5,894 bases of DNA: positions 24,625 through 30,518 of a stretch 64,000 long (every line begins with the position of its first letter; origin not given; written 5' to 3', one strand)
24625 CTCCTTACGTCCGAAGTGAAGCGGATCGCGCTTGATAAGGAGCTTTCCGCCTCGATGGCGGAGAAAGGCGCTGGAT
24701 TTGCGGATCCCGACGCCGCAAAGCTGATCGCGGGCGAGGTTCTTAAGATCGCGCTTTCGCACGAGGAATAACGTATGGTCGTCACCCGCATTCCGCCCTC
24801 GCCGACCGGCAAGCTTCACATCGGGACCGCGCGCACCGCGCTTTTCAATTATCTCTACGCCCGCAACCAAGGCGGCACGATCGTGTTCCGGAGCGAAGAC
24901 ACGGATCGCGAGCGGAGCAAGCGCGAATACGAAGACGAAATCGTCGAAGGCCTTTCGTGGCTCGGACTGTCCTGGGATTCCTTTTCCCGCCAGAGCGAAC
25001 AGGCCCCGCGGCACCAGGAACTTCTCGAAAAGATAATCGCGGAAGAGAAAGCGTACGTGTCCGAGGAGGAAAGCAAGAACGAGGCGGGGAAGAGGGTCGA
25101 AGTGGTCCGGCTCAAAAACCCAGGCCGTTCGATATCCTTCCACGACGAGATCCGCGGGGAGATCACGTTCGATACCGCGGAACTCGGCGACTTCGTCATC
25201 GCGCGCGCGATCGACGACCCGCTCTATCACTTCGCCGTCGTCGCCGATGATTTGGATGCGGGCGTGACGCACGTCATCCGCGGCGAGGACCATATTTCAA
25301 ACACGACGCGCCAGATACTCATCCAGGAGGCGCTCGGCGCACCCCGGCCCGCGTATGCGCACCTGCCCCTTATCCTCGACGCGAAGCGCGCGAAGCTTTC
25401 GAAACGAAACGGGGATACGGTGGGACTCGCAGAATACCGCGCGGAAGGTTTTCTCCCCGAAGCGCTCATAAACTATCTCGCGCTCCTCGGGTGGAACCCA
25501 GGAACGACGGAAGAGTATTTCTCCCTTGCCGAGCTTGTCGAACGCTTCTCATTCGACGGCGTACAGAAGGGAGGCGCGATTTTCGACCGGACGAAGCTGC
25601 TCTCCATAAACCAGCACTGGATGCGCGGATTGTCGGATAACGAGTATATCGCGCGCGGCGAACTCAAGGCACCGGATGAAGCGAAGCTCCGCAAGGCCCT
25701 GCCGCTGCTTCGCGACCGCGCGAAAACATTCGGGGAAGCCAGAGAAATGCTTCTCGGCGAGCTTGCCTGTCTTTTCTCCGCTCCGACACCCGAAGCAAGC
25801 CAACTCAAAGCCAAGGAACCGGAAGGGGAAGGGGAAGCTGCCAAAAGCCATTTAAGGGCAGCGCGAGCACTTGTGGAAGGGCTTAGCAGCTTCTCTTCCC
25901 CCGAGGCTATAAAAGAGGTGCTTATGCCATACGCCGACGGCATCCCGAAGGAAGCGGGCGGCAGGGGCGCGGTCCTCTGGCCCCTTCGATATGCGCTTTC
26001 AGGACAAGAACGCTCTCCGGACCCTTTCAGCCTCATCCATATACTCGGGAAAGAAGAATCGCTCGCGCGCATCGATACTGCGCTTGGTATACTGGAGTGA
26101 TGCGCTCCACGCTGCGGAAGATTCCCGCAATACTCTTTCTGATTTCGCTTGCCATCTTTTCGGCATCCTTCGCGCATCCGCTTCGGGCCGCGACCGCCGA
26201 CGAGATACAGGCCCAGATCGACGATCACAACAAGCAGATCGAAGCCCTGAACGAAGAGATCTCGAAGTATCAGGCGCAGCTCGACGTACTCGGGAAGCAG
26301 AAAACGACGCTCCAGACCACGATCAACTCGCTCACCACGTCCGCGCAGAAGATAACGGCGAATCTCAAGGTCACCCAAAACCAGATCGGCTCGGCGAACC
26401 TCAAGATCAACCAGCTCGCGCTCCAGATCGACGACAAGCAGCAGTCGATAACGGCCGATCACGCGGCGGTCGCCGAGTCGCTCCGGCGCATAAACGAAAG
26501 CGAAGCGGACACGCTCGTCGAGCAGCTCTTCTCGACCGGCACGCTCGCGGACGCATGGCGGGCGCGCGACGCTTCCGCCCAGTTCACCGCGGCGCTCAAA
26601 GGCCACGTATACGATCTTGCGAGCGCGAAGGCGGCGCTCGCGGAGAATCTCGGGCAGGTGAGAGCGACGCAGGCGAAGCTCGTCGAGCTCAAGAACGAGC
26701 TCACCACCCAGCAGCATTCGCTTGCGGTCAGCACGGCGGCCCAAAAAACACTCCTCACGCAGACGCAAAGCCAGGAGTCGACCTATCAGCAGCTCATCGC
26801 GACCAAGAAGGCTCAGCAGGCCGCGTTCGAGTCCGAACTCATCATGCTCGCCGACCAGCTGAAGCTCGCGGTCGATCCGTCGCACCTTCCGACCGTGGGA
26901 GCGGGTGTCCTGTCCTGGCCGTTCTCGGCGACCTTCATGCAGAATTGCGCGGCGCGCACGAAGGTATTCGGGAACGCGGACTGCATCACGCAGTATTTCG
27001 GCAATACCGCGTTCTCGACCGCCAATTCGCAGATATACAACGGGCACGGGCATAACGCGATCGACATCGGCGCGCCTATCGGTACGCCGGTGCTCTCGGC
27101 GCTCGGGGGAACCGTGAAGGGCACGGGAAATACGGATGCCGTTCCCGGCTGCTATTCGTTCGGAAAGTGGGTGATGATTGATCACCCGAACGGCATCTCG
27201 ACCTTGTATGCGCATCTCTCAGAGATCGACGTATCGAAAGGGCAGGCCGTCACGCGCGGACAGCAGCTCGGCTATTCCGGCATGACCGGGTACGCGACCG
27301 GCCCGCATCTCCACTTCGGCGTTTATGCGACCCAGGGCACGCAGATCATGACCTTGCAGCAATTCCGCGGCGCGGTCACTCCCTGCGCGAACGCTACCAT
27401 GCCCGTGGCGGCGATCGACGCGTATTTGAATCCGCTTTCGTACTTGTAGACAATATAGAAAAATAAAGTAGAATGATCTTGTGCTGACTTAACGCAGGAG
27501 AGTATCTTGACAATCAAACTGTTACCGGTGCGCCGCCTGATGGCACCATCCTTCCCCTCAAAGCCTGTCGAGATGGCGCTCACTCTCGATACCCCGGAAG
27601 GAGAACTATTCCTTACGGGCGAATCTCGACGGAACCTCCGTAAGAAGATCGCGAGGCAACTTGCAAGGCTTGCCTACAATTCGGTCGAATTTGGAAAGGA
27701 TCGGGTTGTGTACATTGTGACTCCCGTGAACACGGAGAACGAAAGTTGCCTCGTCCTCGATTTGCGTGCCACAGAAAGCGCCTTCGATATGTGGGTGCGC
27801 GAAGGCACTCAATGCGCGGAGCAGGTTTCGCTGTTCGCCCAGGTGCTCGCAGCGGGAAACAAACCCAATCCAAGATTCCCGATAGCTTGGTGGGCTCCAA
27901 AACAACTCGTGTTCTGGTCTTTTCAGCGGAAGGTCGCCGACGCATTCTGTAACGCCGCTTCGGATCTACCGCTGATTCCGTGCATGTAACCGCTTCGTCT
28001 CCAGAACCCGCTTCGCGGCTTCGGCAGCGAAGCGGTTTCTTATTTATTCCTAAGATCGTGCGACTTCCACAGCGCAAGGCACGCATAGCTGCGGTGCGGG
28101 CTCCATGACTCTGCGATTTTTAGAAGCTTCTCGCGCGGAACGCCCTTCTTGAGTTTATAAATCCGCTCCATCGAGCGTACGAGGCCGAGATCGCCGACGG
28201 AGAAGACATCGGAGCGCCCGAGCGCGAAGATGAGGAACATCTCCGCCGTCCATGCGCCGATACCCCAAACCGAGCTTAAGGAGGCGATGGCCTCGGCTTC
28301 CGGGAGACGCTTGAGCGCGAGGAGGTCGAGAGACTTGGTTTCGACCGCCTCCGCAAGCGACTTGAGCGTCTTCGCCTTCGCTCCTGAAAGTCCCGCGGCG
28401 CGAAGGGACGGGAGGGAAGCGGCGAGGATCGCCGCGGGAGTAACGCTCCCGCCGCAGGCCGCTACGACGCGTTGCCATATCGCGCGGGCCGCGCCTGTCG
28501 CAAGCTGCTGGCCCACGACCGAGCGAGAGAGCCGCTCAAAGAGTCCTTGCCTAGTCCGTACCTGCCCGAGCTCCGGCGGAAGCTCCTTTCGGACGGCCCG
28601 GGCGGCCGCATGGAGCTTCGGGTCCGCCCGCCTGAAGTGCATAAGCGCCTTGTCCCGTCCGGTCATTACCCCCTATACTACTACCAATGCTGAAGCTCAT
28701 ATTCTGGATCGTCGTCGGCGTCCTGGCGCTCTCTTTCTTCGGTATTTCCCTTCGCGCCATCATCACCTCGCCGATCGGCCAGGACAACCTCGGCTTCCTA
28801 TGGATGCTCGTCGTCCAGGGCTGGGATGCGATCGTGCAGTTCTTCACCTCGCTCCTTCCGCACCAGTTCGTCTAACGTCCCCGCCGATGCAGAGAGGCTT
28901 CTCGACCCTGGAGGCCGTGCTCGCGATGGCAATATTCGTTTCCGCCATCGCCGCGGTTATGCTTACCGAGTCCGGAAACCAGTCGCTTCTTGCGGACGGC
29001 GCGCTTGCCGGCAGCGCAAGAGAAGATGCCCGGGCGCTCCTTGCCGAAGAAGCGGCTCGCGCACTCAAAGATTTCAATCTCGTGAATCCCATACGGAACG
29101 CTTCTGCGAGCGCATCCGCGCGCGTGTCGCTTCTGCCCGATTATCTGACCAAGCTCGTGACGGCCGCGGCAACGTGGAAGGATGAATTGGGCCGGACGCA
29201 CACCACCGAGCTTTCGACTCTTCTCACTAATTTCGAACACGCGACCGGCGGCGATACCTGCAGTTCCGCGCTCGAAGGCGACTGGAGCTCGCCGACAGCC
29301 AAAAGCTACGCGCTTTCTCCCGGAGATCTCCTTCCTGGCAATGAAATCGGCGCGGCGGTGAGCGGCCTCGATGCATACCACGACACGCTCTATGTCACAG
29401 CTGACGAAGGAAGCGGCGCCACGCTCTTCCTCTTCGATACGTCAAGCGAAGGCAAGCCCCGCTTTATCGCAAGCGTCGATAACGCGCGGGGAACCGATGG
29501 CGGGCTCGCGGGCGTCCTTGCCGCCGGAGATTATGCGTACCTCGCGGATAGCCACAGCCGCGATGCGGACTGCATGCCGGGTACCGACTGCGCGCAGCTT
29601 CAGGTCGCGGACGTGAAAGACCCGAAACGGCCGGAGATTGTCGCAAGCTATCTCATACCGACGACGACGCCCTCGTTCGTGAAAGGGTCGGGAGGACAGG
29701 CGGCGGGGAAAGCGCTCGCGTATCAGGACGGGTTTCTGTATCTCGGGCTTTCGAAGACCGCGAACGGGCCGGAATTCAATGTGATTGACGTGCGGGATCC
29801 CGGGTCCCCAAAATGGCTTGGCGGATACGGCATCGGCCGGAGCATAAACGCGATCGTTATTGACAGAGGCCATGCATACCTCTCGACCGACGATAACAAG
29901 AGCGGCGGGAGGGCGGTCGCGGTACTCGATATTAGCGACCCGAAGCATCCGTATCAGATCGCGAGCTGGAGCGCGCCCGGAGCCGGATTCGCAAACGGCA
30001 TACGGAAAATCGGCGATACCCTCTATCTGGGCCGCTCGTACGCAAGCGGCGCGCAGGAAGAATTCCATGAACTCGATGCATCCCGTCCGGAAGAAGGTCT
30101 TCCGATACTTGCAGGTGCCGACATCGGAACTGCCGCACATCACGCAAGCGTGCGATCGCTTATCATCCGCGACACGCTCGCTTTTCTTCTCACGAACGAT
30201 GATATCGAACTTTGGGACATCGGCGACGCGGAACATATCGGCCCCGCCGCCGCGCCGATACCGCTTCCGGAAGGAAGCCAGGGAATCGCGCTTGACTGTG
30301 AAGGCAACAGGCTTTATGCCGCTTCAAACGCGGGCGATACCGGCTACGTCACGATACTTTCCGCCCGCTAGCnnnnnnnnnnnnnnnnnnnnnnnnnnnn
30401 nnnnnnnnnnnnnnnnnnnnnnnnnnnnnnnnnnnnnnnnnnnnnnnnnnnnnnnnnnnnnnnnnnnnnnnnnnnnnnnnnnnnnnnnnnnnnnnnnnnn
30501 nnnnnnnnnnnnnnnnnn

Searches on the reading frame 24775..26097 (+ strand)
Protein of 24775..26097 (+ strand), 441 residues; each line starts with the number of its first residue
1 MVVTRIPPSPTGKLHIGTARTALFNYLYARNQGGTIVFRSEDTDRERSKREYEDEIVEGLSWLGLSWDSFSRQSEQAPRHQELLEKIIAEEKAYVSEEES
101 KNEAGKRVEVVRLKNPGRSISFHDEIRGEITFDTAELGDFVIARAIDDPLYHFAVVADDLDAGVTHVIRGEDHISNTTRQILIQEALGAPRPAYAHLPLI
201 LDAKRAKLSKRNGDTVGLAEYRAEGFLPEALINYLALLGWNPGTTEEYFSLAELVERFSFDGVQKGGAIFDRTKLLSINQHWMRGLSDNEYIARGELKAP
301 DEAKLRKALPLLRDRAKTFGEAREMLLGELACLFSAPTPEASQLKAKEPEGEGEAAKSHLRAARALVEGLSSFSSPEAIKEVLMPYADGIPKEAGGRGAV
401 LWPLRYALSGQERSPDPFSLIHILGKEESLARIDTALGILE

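Call 82: find_encoding_contigs(protein=window:24775-26097:+, flank=500, max_places=4)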
Protein window:24775-26097:+ (441 aa): 3 contigs read that carry it; 1 place shown.
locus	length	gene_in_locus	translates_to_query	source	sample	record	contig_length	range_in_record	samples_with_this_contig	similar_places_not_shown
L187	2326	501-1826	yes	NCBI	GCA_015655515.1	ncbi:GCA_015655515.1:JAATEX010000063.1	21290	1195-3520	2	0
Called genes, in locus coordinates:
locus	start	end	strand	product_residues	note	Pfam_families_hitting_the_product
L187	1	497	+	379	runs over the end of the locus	PF03033:Glyco_transf_28, PF04101:Glyco_tran_28_C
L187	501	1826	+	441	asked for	PF00749:tRNA-synt_1c, PF19269:Anticodon_2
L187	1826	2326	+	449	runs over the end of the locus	PF28175:T4SS_LegC2C7 (faint), PF01551:Peptidase_M23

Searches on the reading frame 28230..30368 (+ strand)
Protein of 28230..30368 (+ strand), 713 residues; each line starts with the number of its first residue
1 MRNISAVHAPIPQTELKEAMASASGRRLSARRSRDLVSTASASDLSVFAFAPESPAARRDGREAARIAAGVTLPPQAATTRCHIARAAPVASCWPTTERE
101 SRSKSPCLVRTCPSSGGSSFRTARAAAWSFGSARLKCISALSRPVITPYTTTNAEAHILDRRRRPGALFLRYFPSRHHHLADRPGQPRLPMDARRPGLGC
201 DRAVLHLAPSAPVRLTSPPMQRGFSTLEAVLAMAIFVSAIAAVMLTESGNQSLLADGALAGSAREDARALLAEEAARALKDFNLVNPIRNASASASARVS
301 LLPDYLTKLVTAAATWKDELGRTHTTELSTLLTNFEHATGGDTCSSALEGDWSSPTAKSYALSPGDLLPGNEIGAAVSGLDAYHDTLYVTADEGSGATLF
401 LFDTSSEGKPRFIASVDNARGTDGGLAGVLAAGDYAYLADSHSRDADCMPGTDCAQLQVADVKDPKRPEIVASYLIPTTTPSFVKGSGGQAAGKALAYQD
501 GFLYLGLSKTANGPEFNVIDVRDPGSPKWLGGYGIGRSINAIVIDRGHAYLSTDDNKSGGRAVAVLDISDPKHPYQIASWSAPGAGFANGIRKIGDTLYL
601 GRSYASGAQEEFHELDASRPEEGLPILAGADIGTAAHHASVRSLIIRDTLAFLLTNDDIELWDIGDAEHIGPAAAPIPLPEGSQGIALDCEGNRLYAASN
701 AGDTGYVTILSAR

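Call 80: find_encoding_contigs(protein=window:28230-30368:+, flank=1000, max_places=4)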
Protein window:28230-30368:+ (713 aa): no gene with exactly this product is on record in the collection.
